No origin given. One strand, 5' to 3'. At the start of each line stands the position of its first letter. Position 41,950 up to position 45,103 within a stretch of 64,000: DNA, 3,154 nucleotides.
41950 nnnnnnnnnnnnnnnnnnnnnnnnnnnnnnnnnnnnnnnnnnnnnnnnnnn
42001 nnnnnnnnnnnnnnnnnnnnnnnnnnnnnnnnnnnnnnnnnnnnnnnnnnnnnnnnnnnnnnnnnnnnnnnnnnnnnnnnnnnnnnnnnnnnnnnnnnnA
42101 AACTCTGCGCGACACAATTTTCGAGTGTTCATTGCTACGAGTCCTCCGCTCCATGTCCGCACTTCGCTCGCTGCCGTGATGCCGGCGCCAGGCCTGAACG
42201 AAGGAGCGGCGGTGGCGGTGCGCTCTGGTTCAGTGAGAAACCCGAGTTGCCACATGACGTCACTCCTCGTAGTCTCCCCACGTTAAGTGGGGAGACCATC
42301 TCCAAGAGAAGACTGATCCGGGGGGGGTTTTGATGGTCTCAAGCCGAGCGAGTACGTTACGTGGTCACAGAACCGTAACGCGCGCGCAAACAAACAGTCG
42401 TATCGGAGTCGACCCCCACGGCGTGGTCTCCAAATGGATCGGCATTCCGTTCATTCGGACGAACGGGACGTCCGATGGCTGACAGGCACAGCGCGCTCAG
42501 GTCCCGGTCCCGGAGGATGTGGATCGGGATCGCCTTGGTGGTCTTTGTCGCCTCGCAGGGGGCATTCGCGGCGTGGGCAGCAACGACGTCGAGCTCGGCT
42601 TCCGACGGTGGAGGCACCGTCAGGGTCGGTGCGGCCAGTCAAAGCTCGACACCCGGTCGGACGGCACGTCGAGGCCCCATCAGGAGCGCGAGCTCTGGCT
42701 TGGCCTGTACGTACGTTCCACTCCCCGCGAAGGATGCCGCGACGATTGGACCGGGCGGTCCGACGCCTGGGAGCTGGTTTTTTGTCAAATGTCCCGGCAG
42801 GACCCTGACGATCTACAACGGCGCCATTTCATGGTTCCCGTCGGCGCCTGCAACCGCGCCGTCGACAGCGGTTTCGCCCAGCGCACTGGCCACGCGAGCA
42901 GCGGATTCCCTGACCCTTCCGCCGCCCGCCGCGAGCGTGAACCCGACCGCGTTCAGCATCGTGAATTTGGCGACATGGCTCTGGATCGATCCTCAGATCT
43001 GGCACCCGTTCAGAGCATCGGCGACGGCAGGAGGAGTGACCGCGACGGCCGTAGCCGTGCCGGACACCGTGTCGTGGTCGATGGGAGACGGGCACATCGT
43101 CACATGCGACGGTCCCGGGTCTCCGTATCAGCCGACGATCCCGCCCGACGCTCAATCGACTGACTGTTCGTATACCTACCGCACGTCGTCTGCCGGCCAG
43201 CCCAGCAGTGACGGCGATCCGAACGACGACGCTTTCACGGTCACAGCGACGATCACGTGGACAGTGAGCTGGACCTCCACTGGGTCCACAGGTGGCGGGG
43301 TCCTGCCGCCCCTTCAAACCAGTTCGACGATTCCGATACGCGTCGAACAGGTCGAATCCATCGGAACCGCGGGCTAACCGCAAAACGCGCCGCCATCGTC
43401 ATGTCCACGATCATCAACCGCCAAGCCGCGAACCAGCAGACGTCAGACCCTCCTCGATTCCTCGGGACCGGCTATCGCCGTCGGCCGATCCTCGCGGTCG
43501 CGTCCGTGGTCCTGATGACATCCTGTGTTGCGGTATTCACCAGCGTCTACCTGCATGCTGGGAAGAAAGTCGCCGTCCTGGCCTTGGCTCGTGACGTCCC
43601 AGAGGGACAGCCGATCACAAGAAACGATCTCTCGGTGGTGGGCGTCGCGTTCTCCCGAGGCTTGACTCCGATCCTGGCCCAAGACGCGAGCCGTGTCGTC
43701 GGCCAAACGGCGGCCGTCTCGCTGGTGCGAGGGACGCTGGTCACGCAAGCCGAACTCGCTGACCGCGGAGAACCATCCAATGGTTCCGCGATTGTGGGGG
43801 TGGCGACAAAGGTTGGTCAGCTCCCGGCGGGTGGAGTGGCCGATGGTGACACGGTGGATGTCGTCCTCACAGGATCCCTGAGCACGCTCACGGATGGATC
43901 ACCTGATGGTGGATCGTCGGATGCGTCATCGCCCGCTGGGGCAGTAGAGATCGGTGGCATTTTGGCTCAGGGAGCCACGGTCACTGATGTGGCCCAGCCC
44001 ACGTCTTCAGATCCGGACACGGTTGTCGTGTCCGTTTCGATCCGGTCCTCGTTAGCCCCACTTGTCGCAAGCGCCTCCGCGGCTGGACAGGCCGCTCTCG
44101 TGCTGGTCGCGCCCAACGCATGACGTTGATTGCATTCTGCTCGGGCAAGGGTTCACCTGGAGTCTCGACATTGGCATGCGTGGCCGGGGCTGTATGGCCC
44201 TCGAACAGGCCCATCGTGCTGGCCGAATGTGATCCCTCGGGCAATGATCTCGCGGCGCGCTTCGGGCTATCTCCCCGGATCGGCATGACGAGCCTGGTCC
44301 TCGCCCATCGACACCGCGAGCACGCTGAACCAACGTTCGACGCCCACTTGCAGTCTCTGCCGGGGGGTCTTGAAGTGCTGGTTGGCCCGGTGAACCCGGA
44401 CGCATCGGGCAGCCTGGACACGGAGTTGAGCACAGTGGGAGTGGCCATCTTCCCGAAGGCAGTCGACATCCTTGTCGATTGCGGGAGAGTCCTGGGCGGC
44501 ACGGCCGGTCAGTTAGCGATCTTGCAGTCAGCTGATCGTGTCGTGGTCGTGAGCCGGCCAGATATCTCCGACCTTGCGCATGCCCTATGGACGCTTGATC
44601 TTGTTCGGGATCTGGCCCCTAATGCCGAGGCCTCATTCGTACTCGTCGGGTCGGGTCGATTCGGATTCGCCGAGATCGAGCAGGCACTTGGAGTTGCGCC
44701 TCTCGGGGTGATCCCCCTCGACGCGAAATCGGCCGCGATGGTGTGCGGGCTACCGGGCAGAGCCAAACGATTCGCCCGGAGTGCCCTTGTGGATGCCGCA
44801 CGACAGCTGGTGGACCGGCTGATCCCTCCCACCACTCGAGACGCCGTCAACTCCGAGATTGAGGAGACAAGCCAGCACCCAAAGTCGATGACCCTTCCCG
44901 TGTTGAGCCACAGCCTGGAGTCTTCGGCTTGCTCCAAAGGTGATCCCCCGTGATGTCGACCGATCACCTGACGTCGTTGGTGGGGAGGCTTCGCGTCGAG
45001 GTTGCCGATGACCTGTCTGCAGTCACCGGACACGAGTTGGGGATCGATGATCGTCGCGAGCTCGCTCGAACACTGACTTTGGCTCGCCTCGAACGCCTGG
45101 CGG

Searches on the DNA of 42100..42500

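Call 51: search_rna_families(source=window, start=42100, end=42500, threshold=evalue, max_evalue=10, show_alignments=3)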
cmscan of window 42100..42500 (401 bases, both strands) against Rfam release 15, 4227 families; matches with E-value up to 10: 1.
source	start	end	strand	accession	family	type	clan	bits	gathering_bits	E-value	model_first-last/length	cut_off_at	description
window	42249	42373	-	RF00567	SNORD17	Gene; snRNA; snoRNA; CD-box;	-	11.1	45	2.2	1-238/238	no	Small nucleolar RNA SNORD17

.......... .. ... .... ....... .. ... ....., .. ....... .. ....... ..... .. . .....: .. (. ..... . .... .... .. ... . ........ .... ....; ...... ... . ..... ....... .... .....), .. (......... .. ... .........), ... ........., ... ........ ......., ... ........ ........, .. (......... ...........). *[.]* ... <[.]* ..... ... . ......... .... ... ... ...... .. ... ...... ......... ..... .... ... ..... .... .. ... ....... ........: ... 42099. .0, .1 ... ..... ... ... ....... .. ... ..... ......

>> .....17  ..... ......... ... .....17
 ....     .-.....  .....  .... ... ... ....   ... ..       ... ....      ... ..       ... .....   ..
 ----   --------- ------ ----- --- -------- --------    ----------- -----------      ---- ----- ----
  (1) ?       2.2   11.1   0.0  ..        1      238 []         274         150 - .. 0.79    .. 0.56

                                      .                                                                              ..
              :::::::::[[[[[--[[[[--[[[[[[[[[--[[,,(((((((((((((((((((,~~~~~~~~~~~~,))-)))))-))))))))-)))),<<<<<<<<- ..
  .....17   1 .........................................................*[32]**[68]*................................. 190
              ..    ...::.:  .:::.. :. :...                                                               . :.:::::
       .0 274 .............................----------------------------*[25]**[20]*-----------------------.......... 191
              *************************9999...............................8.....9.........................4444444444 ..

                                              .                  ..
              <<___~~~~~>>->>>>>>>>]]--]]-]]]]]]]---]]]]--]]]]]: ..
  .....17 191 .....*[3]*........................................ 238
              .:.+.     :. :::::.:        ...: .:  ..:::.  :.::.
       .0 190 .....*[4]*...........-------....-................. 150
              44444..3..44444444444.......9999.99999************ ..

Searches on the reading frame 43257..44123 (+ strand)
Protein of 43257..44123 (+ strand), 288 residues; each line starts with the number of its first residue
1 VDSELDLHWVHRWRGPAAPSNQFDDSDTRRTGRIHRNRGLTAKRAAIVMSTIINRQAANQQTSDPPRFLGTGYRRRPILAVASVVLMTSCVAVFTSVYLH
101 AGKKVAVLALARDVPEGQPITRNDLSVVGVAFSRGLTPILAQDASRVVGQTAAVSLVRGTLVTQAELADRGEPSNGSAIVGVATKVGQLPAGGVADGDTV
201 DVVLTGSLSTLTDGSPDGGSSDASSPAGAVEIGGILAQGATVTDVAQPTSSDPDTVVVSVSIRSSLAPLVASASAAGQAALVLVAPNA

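Call 5: search_protein_families(library=pfam, proteins=[window:43257-44123:+], max_evalue=0.01)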
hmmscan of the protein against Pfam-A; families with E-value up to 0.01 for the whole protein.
window:43257-44123:+ (288 aa): 1 family
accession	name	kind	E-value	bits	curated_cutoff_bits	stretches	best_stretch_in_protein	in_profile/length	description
PF08666.17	SAF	-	1.2e-05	26.2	21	1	106-167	2-62/63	SAF domain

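Call 96: search_protein_families(library=ncbifam, proteins=[window:43257-44123:+], max_evalue=0.01)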
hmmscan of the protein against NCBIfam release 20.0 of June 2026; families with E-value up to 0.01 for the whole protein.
window:43257-44123:+ (288 aa): 2 families
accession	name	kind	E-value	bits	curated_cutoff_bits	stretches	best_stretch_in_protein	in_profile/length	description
TIGR03177.1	pilus_cpaB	equivalog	5.5e-09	35.7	71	1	79-286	10-215/262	Flp pilus assembly protein CpaB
TIGR03170.1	flgA_cterm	equivalog_domain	7.8e-06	25.9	54.65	1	103-170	11-77/137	flagellar basal body P-ring formation chaperone FlgA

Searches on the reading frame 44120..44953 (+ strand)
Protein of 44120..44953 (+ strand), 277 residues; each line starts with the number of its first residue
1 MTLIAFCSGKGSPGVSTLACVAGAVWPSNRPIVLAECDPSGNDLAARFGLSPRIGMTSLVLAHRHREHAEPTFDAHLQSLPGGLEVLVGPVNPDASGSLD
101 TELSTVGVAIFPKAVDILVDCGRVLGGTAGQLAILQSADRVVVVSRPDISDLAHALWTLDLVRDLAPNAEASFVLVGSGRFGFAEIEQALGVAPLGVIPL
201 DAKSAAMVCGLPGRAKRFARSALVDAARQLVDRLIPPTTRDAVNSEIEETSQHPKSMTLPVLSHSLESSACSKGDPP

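Call 5: search_protein_families(library=pfam, proteins=[window:44120-44953:+], max_evalue=0.01)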
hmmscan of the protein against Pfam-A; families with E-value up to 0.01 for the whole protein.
window:44120-44953:+ (277 aa): 0 families

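Call 68: search_protein_families(library=pfam, proteins=[window:44120-44953:+], max_evalue=0.1)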
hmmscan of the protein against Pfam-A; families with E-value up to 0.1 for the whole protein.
window:44120-44953:+ (277 aa): 0 families

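Call 96: search_protein_families(library=ncbifam, proteins=[window:44120-44953:+], max_evalue=0.01)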
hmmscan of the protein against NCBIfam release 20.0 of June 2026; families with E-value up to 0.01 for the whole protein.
window:44120-44953:+ (277 aa): 1 family
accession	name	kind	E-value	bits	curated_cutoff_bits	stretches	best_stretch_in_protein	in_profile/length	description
TIGR03815.1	CpaE_hom_Actino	equivalog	3e-10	39.7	154.45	1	4-234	114-340/340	septum site-determining protein Ssd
